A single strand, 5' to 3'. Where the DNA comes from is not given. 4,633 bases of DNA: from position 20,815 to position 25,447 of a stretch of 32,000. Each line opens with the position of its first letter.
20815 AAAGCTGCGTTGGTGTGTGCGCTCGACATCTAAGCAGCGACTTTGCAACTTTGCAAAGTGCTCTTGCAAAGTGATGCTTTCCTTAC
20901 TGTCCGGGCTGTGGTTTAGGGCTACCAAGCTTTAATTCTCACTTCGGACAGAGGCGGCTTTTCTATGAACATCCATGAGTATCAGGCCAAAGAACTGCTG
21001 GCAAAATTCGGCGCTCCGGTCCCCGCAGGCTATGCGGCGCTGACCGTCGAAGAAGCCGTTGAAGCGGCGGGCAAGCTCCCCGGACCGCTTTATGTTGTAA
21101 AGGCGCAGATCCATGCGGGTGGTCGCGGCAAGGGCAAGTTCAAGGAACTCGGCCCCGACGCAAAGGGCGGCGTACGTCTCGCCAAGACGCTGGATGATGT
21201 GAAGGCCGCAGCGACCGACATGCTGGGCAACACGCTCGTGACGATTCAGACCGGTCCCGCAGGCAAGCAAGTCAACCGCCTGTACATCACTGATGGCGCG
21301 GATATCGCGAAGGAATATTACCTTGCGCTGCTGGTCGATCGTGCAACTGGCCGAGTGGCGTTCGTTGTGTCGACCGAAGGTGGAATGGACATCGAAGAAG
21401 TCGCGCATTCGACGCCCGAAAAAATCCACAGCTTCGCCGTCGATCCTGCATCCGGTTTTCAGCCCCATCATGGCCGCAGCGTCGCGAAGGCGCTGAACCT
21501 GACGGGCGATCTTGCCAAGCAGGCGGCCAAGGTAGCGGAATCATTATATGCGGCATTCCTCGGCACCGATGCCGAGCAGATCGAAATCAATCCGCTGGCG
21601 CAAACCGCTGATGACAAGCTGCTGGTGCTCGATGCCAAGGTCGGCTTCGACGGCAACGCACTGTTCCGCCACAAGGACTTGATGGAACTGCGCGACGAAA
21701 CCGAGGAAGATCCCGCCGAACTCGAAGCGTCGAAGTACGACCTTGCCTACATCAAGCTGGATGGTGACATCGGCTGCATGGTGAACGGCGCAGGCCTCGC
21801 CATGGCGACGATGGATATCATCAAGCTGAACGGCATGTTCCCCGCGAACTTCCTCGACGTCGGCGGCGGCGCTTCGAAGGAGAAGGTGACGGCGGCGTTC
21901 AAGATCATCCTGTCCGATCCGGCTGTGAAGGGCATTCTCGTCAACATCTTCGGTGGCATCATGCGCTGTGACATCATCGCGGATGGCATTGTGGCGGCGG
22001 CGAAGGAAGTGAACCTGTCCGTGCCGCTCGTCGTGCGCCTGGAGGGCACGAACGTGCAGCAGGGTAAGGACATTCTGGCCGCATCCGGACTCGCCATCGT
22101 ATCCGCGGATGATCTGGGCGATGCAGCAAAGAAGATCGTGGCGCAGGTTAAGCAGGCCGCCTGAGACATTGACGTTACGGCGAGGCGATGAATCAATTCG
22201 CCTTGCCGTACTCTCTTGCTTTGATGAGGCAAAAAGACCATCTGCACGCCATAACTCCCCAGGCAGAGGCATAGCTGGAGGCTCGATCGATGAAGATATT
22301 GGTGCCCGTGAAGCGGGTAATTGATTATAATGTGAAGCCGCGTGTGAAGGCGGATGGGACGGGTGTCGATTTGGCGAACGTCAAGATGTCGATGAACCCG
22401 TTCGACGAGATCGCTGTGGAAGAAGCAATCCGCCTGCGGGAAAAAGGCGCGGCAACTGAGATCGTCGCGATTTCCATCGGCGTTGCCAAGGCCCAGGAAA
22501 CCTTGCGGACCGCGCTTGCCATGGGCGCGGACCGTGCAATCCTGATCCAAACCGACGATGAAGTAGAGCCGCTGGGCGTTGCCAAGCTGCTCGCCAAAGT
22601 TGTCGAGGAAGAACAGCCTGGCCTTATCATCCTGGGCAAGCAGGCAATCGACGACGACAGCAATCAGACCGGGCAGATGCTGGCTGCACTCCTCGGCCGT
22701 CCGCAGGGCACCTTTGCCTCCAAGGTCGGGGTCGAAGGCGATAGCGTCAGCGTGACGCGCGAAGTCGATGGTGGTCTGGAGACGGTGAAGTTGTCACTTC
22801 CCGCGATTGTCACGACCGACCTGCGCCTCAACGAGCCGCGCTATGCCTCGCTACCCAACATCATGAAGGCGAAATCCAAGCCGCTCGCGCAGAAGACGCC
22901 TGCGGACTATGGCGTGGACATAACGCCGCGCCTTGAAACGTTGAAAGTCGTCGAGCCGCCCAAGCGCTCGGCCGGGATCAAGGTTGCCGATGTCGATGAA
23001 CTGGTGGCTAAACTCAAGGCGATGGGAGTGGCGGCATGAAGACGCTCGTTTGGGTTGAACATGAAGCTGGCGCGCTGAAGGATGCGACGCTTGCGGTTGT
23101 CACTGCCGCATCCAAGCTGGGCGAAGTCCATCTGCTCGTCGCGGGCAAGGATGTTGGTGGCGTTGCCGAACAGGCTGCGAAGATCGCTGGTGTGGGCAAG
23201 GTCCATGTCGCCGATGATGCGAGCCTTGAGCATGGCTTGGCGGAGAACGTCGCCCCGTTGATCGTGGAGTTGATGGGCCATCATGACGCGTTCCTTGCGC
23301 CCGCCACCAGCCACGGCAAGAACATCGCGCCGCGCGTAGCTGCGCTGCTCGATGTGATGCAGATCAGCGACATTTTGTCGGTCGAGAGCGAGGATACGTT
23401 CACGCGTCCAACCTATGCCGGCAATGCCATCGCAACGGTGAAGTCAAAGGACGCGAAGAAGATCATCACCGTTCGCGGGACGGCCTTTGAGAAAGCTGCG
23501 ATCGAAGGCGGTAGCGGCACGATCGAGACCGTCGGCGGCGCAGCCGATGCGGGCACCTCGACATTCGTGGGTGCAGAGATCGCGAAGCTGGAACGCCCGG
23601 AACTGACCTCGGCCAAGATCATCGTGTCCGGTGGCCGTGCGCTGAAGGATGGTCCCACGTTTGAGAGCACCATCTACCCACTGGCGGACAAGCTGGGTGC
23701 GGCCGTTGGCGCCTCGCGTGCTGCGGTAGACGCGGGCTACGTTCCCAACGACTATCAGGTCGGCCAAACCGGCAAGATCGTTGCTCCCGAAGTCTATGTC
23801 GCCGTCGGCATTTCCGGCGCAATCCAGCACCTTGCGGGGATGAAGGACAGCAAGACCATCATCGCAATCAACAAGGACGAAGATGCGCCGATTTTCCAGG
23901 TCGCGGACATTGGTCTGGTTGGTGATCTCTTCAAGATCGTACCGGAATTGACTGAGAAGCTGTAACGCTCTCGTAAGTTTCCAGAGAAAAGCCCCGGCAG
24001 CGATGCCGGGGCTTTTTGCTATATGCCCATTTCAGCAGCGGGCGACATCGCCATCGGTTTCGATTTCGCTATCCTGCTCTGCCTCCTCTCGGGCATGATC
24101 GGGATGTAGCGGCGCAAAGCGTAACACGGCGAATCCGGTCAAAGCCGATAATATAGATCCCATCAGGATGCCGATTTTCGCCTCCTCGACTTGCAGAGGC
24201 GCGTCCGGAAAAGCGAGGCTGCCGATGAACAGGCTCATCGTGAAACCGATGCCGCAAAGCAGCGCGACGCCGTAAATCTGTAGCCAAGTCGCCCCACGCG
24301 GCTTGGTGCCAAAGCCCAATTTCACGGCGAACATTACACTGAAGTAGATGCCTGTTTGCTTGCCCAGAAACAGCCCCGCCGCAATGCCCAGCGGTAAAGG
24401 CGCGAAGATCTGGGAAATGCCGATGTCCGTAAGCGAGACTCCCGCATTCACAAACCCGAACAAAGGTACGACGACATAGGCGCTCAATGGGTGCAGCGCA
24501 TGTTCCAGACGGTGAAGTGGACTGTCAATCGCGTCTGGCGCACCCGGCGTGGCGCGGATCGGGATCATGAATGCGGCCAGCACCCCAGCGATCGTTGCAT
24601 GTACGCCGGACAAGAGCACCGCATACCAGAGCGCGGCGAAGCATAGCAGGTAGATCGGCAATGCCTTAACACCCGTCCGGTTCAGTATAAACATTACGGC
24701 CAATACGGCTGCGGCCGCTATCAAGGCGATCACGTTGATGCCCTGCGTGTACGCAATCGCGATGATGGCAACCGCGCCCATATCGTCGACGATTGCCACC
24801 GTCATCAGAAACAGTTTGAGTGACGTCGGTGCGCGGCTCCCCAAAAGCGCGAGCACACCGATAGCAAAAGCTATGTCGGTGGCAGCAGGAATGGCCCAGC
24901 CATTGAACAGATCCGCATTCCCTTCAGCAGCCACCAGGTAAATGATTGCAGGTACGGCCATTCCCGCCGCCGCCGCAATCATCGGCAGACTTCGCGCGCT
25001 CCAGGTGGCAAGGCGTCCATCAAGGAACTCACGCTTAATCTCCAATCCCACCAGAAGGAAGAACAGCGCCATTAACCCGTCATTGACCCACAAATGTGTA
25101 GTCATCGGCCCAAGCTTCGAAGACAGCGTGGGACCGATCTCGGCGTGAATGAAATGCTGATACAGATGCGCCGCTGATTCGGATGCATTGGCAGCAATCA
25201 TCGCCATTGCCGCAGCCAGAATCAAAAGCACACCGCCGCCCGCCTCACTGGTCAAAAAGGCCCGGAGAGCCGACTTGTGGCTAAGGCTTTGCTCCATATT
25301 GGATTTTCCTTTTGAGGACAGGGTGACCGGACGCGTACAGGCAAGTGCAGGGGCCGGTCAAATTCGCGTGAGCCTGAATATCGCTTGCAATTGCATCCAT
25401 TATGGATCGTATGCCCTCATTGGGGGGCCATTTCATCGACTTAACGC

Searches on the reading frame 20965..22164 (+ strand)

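Call 87: search_protein_families(library=pfam, proteins=[window:20965-22164:+], max_evalue=0.001)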
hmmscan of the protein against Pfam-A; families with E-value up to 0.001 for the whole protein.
window:20965-22164:+ (399 aa): 4 families
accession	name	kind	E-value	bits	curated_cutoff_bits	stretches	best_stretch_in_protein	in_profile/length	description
PF08442.15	ATP-grasp_2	-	9.9e-73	244.5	29.5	1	2-212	1-201/202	ATP-grasp domain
PF00549.24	Ligase_CoA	-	1.8e-34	119.1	24.5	1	272-392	1-128/128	CoA-ligase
PF24948.1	Citrate_synth_N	-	1.7e-08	34.6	83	1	115-237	115-229/232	ATP-citrate synthase ATP-grasp domain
PF13549.11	ATP-grasp_5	-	3.8e-05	23.6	27.6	1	4-226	11-219/221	ATP-grasp domain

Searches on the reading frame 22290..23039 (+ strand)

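Call 87: search_protein_families(library=pfam, proteins=[window:22290-23039:+], max_evalue=0.001)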
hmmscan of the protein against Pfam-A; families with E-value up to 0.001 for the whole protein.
window:22290-23039:+ (249 aa): 1 family
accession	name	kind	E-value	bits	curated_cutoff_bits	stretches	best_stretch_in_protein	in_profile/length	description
PF01012.27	ETF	-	1.6e-41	142.5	26.7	1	30-206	8-180/181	Electron transfer flavoprotein domain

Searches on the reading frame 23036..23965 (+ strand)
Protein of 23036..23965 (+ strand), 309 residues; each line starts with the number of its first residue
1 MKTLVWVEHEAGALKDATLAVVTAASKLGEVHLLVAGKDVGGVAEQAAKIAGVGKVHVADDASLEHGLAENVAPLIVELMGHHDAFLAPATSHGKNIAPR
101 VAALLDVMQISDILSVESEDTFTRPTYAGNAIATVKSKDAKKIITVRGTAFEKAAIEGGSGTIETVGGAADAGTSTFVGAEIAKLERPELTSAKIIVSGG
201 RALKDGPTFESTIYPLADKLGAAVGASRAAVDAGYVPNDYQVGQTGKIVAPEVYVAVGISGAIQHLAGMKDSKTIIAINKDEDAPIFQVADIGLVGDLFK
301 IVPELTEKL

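Call 87: search_protein_families(library=pfam, proteins=[window:23036-23965:+], max_evalue=0.001)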
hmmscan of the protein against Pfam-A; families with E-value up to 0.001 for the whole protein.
window:23036-23965:+ (309 aa): 2 families
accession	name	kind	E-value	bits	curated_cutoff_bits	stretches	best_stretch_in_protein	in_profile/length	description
PF01012.27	ETF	-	1.7e-41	142.4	26.7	1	3-166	1-176/181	Electron transfer flavoprotein domain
PF00766.25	ETF_alpha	-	1.2e-33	115.4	27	1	189-270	1-81/81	Electron transfer flavoprotein FAD-binding domain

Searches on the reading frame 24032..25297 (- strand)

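Call 87: search_protein_families(library=pfam, proteins=[window:24032-25297:-], max_evalue=0.001)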
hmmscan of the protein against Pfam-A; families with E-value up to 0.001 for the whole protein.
window:24032-25297:- (421 aa): 1 family
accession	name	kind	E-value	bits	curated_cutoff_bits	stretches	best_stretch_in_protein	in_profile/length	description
PF06965.17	Na_H_antiport_1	-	1.2e-136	456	23.5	1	13-392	2-374/374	Na+/H+ antiporter 1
